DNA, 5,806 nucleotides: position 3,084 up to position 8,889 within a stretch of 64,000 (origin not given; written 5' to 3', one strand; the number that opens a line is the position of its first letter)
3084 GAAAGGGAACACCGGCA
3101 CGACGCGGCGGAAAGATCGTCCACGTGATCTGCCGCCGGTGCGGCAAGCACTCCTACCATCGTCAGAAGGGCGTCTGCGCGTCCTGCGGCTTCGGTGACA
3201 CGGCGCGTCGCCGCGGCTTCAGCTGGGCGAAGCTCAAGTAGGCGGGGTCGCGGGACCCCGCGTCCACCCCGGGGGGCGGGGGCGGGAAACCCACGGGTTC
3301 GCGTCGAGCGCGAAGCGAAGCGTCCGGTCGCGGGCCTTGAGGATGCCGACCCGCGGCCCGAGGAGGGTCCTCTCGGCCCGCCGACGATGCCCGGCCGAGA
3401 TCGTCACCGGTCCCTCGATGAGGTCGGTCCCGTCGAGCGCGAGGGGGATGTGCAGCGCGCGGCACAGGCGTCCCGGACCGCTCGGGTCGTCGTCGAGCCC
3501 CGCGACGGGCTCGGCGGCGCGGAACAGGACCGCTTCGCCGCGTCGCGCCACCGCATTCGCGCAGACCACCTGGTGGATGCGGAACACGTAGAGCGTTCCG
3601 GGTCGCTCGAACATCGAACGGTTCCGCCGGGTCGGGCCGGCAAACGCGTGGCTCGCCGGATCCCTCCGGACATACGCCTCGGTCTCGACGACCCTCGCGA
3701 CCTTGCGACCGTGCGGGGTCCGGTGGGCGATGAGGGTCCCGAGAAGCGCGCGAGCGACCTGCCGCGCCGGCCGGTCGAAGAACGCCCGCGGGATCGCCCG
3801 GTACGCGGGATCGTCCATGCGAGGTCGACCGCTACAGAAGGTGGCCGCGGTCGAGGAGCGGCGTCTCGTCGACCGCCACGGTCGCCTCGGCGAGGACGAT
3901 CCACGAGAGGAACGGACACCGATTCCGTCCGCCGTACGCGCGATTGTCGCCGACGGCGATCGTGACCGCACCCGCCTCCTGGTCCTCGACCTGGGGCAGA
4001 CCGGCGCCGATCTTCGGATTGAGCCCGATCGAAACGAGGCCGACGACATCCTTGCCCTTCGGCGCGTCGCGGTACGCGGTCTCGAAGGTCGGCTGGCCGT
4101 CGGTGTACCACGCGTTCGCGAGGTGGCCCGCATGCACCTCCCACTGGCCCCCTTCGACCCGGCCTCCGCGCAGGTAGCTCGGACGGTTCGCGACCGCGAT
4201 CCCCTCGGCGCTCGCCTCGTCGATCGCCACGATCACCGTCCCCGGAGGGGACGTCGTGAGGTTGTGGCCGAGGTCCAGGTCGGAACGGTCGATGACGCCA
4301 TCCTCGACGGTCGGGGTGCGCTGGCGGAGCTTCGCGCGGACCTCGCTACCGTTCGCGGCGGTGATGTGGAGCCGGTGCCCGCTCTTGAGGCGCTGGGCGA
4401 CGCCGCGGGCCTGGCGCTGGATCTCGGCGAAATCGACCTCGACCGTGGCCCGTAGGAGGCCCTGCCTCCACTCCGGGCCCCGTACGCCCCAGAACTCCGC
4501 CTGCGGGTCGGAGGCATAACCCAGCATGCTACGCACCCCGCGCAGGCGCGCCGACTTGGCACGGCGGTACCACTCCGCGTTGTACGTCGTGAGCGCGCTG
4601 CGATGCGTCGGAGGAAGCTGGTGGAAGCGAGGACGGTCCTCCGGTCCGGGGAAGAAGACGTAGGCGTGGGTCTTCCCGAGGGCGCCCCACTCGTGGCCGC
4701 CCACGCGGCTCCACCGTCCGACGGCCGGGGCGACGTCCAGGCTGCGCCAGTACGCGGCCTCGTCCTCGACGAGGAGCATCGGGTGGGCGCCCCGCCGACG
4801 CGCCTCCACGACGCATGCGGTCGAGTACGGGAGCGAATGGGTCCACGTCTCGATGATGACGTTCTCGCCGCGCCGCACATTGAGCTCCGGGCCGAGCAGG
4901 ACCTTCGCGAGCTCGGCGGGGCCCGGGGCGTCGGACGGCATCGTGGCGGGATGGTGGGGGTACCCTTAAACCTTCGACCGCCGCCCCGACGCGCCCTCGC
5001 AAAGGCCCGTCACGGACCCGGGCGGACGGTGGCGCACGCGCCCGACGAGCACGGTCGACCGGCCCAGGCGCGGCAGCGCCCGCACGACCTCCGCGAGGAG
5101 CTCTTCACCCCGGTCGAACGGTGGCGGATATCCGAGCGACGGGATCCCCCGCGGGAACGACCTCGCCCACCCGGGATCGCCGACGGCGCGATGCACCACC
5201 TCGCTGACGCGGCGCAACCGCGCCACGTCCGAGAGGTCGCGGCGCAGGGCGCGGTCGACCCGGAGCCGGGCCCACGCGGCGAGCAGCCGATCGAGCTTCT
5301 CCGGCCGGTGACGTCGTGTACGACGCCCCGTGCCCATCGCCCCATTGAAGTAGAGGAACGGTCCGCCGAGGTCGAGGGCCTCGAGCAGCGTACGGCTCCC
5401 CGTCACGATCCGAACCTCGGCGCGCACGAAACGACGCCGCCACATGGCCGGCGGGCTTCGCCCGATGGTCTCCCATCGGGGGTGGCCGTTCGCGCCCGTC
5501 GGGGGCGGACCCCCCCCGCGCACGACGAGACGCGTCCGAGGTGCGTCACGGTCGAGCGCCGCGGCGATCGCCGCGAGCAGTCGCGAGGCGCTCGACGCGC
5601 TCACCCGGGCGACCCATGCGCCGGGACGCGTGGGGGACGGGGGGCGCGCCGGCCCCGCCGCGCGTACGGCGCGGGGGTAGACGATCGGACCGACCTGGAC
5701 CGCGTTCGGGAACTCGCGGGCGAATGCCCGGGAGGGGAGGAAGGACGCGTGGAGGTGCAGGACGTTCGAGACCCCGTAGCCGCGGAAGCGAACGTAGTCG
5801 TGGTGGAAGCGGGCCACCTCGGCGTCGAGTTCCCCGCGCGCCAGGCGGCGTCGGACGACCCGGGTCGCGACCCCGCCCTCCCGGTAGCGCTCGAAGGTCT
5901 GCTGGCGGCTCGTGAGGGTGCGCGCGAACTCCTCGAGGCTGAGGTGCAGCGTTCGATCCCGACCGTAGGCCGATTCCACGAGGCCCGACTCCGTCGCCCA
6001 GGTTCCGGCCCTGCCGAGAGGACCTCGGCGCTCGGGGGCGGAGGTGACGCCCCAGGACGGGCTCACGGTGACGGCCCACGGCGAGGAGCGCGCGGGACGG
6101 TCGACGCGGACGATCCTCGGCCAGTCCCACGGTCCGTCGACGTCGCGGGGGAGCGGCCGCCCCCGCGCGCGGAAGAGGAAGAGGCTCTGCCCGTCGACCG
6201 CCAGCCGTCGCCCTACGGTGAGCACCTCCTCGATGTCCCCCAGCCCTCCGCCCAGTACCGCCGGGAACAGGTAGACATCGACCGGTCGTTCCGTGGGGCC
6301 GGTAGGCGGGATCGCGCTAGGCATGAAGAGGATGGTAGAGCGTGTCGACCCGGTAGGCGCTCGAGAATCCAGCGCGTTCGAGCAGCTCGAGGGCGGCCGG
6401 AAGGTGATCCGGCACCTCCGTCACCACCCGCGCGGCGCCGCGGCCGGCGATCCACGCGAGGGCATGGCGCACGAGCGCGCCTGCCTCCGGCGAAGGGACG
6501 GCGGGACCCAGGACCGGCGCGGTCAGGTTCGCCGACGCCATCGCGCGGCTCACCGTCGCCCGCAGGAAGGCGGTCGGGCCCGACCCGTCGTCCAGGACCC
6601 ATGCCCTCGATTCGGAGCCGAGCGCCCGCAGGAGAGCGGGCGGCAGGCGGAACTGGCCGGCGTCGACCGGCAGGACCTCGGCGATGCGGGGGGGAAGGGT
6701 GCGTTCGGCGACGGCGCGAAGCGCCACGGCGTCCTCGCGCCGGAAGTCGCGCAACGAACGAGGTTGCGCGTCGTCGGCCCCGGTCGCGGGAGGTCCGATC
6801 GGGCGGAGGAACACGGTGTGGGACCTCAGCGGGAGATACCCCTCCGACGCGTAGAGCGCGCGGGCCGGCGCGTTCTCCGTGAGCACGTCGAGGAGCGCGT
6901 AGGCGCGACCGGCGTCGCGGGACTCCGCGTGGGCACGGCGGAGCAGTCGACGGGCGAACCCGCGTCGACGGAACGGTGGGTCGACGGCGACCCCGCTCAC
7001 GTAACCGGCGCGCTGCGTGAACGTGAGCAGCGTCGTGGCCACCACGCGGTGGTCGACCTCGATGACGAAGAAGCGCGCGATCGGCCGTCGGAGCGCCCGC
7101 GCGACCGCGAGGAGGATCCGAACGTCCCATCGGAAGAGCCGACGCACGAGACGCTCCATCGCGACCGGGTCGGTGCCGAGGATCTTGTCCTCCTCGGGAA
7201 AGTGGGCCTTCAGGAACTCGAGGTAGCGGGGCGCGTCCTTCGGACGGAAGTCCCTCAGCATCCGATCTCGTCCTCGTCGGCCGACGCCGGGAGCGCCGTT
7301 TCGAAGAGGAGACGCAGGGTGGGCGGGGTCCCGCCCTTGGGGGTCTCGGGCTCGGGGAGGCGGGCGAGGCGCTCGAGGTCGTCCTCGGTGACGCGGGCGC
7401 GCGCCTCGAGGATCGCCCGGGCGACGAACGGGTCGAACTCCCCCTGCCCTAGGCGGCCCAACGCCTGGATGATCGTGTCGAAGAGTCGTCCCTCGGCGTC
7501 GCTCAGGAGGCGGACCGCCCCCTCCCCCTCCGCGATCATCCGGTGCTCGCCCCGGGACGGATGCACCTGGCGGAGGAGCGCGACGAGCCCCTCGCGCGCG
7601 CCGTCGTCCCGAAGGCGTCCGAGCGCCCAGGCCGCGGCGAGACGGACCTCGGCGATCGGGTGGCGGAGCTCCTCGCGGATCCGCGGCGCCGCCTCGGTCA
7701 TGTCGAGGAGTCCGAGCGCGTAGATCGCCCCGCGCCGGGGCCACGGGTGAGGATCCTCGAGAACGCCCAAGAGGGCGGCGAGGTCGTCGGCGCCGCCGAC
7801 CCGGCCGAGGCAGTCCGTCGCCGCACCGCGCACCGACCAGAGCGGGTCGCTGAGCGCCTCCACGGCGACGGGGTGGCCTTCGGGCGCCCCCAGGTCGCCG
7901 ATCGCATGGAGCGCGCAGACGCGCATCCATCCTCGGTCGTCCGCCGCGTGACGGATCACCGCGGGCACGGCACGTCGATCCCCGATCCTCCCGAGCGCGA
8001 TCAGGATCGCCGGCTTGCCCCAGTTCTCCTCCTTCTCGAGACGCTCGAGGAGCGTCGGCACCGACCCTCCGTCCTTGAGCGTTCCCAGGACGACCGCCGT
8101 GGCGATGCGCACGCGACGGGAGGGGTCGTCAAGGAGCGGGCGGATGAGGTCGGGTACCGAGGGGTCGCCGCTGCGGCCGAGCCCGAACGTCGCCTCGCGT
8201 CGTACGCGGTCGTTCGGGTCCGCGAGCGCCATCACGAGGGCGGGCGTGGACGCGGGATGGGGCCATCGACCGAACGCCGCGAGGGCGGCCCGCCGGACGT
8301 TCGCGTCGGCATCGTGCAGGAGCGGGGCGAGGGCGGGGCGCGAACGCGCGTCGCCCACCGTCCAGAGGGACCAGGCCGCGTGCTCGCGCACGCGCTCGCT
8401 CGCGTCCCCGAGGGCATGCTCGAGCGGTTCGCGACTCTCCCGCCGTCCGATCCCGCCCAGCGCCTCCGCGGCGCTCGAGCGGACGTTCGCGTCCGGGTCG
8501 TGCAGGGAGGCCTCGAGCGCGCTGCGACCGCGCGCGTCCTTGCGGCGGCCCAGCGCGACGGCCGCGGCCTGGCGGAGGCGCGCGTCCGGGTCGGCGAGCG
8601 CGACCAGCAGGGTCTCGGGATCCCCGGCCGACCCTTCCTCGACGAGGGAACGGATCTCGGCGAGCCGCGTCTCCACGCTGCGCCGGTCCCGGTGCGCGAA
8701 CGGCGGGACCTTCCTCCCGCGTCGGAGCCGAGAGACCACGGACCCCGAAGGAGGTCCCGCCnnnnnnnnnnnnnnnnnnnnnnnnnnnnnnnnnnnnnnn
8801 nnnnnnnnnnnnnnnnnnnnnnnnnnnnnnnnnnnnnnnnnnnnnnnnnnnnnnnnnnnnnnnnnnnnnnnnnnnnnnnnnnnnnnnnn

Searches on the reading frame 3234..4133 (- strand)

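Call 48: search_protein_families(library=pfam, proteins=[window:3234-4133:-], max_evalue=0.001)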
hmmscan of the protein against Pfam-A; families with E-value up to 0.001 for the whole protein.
window:3234-4133:- (299 aa): 1 family
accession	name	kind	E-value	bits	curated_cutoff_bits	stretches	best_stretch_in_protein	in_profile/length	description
PF02245.21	Pur_DNA_glyco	-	1.1e-42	145.8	27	1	118-280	2-181/181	Methylpurine-DNA glycosylase (MPG)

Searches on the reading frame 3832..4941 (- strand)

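Call 48: search_protein_families(library=pfam, proteins=[window:3832-4941:-], max_evalue=0.001)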
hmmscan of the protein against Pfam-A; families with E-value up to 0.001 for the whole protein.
window:3832-4941:- (369 aa): 1 family
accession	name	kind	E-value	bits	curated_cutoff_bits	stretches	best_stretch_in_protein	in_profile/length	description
PF02073.20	Peptidase_M29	-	3.9e-06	26.4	27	0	173-288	187-301/406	Thermophilic metalloprotease (M29)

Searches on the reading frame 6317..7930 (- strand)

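Call 48: search_protein_families(library=pfam, proteins=[window:6317-7930:-], max_evalue=0.001)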
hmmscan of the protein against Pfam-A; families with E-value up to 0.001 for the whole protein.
window:6317-7930:- (537 aa): 5 families
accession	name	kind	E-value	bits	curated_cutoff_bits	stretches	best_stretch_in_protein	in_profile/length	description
PF00583.31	Acetyltransf_1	-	6.3e-16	59.1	20.7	1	279-364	27-115/116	Acetyltransferase (GNAT) family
PF13508.13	Acetyltransf_7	-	3.7e-12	46.9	27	1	285-365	3-82/84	Acetyltransferase (GNAT) domain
PF13527.13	Acetyltransf_9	-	5.8e-06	26.8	25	1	307-347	71-111/127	Acetyltransferase (GNAT) domain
PF08445.16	FR47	-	6.3e-06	26.5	22.1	1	304-366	17-78/86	FR47-like protein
PF13673.13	Acetyltransf_10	-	0.00013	22.4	23.6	1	284-368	30-110/128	Acetyltransferase (GNAT) domain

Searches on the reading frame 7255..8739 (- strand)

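Call 3: search_protein_families(library=pfam, proteins=[window:7255-8739:-], max_evalue=0.1)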
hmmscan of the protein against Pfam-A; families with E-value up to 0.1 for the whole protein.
window:7255-8739:- (494 aa): 8 families
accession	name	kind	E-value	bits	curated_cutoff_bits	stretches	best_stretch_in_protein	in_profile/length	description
PF13646.12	HEAT_2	-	7.4e-102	334.3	27.7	9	75-154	4-85/88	HEAT repeats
PF02985.28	HEAT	-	1.9e-35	117.9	23.5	4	74-98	4-28/31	HEAT repeat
PF03130.22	HEAT_PBS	-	4e-26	88.9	20.9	3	86-112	1-27/27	PBS lyase HEAT-like repeat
PF13513.12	HEAT_EZ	-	2.8e-18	66.4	27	1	148-189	3-54/55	HEAT-like repeat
PF00514.29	Arm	-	8.1e-10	38.8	20.6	0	356-376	19-39/41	Armadillo/beta-catenin-like repeat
PF12717.13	Cnd1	-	6.3e-06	26.8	26.4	0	104-156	24-82/162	non-SMC mitotic condensation complex subunit 1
PF13251.12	DUF4042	-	0.011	15.8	27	0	194-225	40-71/182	Domain of unknown function (DUF4042)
PF21581.3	SCD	-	0.012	16.3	27.5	0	78-100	38-60/75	Stromalin conservative domain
